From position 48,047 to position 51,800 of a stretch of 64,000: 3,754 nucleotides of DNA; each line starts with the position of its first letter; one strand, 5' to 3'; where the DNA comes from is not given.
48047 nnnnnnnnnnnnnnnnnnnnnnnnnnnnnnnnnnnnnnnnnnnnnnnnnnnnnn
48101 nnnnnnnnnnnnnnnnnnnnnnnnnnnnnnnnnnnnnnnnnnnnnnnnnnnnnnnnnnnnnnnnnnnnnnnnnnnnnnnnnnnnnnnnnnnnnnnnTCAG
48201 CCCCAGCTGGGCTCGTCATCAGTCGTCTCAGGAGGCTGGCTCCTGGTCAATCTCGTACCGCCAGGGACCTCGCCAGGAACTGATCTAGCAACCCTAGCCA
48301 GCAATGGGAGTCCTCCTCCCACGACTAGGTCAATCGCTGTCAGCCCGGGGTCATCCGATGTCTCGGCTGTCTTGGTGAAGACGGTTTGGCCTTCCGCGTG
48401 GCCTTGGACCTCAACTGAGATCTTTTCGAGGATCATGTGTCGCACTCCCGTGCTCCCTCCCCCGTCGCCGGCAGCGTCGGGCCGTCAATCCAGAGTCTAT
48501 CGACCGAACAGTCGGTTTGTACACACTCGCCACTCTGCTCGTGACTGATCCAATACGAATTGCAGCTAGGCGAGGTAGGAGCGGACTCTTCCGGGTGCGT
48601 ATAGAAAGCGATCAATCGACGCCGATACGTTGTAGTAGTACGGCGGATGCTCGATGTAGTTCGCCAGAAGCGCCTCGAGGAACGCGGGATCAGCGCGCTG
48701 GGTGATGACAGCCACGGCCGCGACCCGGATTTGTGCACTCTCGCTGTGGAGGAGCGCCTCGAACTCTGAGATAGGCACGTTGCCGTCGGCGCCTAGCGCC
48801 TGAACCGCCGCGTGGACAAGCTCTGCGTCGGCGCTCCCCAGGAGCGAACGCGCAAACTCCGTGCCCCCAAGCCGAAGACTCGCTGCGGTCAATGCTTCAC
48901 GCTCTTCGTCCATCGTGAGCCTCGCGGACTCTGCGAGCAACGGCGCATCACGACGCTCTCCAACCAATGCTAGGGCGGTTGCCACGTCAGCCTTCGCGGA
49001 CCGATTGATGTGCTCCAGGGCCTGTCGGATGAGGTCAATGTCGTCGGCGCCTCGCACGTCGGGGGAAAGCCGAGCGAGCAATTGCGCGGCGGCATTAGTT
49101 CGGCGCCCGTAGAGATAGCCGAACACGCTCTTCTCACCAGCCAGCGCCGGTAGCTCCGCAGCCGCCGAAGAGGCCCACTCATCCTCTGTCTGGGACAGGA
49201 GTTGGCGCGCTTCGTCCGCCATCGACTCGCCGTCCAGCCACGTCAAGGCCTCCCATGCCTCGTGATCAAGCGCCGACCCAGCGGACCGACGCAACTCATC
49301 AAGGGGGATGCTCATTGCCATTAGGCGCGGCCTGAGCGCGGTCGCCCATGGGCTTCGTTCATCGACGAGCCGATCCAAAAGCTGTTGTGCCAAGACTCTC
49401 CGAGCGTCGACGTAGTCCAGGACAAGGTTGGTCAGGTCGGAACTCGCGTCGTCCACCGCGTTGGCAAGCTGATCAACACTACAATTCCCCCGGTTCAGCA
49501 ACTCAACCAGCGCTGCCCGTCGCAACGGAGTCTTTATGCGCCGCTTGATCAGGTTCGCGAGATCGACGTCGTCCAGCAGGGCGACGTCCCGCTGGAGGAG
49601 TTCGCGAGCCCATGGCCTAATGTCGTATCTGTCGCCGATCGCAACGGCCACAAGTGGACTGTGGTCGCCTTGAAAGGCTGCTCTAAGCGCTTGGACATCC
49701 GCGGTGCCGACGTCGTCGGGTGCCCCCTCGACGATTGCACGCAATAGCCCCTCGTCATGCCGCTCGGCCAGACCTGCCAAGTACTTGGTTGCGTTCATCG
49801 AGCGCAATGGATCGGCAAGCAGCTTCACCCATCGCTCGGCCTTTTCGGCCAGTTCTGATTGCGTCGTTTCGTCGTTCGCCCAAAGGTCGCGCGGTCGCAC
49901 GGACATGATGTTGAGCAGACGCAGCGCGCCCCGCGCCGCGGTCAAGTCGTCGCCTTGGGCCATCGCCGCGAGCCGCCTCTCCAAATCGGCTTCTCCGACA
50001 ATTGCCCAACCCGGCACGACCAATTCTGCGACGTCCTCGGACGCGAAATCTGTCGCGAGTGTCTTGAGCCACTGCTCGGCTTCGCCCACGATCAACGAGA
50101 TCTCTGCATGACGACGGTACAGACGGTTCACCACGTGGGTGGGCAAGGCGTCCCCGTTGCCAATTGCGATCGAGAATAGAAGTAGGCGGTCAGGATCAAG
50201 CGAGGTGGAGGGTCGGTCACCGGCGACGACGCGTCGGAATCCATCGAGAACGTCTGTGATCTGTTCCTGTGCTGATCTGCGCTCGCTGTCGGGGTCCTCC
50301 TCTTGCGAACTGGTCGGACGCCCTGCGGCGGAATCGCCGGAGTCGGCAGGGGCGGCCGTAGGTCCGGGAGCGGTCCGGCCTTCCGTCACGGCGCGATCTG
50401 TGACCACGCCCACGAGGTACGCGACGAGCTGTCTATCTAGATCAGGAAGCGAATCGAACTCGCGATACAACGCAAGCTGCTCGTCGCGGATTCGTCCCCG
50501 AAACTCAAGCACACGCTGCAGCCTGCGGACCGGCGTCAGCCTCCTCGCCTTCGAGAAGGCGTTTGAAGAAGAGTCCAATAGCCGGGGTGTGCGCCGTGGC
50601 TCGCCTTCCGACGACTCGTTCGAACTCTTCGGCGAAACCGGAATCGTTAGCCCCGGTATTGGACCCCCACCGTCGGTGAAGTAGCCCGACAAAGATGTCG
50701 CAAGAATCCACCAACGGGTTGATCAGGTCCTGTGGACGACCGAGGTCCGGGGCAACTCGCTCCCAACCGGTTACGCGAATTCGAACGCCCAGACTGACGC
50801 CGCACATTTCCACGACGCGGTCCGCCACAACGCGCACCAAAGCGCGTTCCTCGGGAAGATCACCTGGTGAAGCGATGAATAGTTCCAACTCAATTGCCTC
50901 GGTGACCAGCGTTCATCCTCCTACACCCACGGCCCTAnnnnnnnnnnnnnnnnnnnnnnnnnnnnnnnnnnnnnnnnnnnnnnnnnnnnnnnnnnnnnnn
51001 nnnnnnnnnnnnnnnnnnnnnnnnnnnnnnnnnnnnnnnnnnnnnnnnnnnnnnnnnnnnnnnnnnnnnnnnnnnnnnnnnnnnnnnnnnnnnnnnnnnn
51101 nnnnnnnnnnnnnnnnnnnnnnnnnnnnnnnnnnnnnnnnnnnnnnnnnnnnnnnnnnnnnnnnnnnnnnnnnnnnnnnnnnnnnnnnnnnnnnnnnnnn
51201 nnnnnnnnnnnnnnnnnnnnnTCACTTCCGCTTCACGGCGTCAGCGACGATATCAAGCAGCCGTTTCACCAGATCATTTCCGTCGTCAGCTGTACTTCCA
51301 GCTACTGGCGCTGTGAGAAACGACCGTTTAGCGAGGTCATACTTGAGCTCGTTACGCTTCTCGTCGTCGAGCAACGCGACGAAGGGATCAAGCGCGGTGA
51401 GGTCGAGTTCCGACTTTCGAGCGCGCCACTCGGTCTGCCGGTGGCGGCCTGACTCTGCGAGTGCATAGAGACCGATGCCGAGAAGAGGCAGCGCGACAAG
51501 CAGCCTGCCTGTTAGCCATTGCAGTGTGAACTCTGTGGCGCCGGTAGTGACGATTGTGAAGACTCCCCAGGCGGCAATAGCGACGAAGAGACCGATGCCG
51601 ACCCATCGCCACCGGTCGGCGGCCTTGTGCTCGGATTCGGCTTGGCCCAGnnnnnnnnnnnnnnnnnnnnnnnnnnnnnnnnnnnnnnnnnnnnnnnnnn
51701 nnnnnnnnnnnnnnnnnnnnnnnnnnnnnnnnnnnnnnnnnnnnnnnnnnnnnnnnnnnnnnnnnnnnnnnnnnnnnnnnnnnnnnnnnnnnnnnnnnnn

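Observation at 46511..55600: Composite ~9 kb minus-strand island with mosaic GC: candidate defense/RiPP island between SDR and ACC deaminase genes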

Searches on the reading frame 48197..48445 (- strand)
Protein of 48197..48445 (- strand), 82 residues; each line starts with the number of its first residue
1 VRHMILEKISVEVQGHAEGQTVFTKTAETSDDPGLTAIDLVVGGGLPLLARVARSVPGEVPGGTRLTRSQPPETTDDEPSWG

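Call 5: search_protein_families(library=pfam, proteins=[window:48197-48445:-], max_evalue=0.01)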
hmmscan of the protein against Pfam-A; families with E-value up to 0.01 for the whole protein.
window:48197-48445:- (82 aa): 0 families

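Call 6: search_protein_families(library=padloc, proteins=[window:48197-48445:-], max_evalue=0.01)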
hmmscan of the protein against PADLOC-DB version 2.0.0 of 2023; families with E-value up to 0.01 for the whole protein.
window:48197-48445:- (82 aa): 0 families

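Call 7: search_protein_families(library=ncbifam, proteins=[window:48197-48445:-], max_evalue=0.1)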
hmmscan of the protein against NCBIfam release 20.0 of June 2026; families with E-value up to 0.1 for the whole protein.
window:48197-48445:- (82 aa): 0 families

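Call 71: search_protein_families(library=pfam, proteins=[L006:11966-13684:+], max_evalue=10)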
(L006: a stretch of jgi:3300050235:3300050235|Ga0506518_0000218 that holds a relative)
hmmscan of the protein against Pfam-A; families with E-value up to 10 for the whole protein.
L006:11966-13684:+ (572 aa): 3 families
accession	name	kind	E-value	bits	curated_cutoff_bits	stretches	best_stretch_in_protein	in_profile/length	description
PF04471.18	Mrr_cat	-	5.6e-31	107.5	21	1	405-516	2-114/115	Restriction endonuclease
PF22722.2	NA-iREase1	-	2.4e-09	37.6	27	1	412-495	1-83/106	NACHT-associated inactive Restriction Endonuclease 1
PF12068.14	PH_RBD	-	0.021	14.7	22.4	1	476-540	87-141/149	Rab-binding domain (RBD)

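Call 77: search_protein_families(library=pfam, proteins=[L006:14273-15013:+, L006:15010-15663:+], max_evalue=0.01)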
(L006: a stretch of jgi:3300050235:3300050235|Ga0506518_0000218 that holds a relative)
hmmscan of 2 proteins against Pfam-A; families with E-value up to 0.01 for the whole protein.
L006:14273-15013:+ (246 aa): 0 families

L006:15010-15663:+ (217 aa): 0 families

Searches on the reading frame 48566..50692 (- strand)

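Call 5: search_protein_families(library=pfam, proteins=[window:48566-50692:-], max_evalue=0.01)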
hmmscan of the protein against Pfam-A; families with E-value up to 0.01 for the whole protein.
window:48566-50692:- (708 aa): 1 family
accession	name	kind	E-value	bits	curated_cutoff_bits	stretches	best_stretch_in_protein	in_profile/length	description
PF13646.12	HEAT_2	-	0.007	17.1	27.7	0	616-679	6-71/88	HEAT repeats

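Call 6: search_protein_families(library=padloc, proteins=[window:48566-50692:-], max_evalue=0.01)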
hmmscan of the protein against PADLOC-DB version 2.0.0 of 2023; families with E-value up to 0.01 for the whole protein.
window:48566-50692:- (708 aa): 0 families

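Call 7: search_protein_families(library=ncbifam, proteins=[window:48566-50692:-], max_evalue=0.1)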
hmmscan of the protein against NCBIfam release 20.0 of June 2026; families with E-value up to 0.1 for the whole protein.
window:48566-50692:- (708 aa): 0 families

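Call 71: search_protein_families(library=pfam, proteins=[L006:11966-13684:+], max_evalue=10)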
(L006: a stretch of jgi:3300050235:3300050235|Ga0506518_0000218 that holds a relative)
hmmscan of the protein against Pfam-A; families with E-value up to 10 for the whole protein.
L006:11966-13684:+ (572 aa): 3 families
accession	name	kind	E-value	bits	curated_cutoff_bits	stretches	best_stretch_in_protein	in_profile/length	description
PF04471.18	Mrr_cat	-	5.6e-31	107.5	21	1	405-516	2-114/115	Restriction endonuclease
PF22722.2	NA-iREase1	-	2.4e-09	37.6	27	1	412-495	1-83/106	NACHT-associated inactive Restriction Endonuclease 1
PF12068.14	PH_RBD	-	0.021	14.7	22.4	1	476-540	87-141/149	Rab-binding domain (RBD)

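Call 77: search_protein_families(library=pfam, proteins=[L006:14273-15013:+, L006:15010-15663:+], max_evalue=0.01)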
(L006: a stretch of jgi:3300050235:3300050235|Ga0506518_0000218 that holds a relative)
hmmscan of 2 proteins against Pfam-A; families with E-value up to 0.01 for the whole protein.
L006:14273-15013:+ (246 aa): 0 families

L006:15010-15663:+ (217 aa): 0 families

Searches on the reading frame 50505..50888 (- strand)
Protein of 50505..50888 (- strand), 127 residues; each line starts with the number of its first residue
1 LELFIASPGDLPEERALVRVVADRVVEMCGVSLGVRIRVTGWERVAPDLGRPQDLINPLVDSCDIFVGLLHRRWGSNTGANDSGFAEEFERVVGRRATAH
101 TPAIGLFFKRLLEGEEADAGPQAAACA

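Call 5: search_protein_families(library=pfam, proteins=[window:50505-50888:-], max_evalue=0.01)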
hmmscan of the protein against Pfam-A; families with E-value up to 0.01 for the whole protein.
window:50505-50888:- (127 aa): 1 family
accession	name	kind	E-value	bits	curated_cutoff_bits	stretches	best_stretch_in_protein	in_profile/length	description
PF13271.11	DUF4062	-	4.7e-07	30.4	24.7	1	4-90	3-80/82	Domain of unknown function (DUF4062)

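Call 6: search_protein_families(library=padloc, proteins=[window:50505-50888:-], max_evalue=0.01)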
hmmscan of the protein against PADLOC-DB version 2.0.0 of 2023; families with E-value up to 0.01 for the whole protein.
window:50505-50888:- (127 aa): 1 family
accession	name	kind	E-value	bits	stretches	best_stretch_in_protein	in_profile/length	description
PDLC05050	PDC-S60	-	5.6e-16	56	1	2-110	6-117/906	-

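Call 7: search_protein_families(library=ncbifam, proteins=[window:50505-50888:-], max_evalue=0.1)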
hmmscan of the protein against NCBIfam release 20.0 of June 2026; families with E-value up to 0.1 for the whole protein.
window:50505-50888:- (127 aa): 0 families

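Call 71: search_protein_families(library=pfam, proteins=[L006:11966-13684:+], max_evalue=10)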
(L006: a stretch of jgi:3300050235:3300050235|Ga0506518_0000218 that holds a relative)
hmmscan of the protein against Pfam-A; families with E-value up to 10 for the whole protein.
L006:11966-13684:+ (572 aa): 3 families
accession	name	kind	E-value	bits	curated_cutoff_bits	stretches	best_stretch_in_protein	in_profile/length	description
PF04471.18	Mrr_cat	-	5.6e-31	107.5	21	1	405-516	2-114/115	Restriction endonuclease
PF22722.2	NA-iREase1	-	2.4e-09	37.6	27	1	412-495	1-83/106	NACHT-associated inactive Restriction Endonuclease 1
PF12068.14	PH_RBD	-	0.021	14.7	22.4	1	476-540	87-141/149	Rab-binding domain (RBD)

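Call 77: search_protein_families(library=pfam, proteins=[L006:14273-15013:+, L006:15010-15663:+], max_evalue=0.01)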
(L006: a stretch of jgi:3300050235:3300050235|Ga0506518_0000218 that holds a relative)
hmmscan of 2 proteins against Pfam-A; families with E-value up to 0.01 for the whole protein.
L006:14273-15013:+ (246 aa): 0 families

L006:15010-15663:+ (217 aa): 0 families

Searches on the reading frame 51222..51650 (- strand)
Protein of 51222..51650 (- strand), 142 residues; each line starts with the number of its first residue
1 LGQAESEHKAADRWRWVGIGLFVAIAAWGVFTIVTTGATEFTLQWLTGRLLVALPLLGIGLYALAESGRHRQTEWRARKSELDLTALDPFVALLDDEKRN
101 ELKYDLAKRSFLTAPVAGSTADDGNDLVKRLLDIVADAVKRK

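Call 71: search_protein_families(library=pfam, proteins=[window:51222-51650:-], max_evalue=10)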
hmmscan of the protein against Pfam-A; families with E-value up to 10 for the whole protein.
window:51222-51650:- (142 aa): 4 families
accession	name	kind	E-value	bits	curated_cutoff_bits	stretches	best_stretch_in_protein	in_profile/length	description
PF18895.5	T4SS_pilin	-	0.0013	19.2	26.6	1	8-33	45-70/71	Type IV secretion system pilin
PF11292.14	DUF3093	-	0.028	15.1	23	1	16-112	7-102/140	Protein of unknown function (DUF3093)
PF18159.6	S_4TM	-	0.087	12.6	26.9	1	21-74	169-220/291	SMODS-associating 4TM effector domain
PF15055.12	DMAC1_Dmo2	-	0.42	11.3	27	1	49-72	6-29/47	DMAC1/Dmo2-like domain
